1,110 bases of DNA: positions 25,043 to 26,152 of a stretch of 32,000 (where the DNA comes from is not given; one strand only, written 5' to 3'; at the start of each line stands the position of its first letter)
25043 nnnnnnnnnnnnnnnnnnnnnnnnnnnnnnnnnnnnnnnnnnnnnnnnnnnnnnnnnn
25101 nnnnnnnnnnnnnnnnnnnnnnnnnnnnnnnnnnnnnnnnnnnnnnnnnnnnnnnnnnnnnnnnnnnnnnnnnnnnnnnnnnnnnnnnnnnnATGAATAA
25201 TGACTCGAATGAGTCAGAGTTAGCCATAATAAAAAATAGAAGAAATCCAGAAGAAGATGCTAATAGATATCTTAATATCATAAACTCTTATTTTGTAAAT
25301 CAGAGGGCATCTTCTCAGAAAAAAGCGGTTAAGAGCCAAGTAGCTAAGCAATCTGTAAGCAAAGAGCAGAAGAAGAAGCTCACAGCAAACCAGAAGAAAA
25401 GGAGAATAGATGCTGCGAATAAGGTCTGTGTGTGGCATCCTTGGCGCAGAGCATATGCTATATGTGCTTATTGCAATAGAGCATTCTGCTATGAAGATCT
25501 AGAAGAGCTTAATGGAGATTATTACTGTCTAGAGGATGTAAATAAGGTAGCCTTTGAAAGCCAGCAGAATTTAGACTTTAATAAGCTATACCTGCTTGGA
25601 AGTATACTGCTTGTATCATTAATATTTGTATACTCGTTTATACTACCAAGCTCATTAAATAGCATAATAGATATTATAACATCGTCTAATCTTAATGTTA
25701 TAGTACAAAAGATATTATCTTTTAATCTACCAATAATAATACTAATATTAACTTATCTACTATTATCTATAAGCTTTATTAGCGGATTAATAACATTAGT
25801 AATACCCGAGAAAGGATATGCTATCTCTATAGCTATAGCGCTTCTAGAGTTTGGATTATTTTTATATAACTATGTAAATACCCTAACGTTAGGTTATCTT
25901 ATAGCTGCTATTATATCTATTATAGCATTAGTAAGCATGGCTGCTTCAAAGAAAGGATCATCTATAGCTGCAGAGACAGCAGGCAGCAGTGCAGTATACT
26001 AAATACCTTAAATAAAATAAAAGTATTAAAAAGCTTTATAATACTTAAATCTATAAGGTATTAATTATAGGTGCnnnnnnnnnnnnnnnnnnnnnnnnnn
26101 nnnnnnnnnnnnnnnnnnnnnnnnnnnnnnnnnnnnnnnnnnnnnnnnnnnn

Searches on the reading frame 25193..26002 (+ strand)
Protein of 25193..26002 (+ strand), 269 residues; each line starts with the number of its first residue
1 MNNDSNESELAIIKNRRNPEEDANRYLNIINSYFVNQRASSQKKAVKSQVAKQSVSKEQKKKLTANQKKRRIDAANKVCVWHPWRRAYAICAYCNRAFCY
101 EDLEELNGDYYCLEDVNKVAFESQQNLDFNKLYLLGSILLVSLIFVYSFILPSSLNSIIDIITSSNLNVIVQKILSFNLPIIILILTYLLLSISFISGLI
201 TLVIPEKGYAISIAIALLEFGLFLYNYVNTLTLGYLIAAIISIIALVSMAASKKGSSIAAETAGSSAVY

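Call 94: search_protein_families(library=pfam, proteins=[window:25193-26002:+], max_evalue=0.5)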
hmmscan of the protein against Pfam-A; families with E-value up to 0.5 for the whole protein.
window:25193-26002:+ (269 aa): 1 family
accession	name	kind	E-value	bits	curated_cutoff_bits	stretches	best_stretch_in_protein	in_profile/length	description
PF25287.1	zf-B_box_Trim66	-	0.18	12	27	1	85-101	12-28/35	Trim66, B-box zinc-binding domain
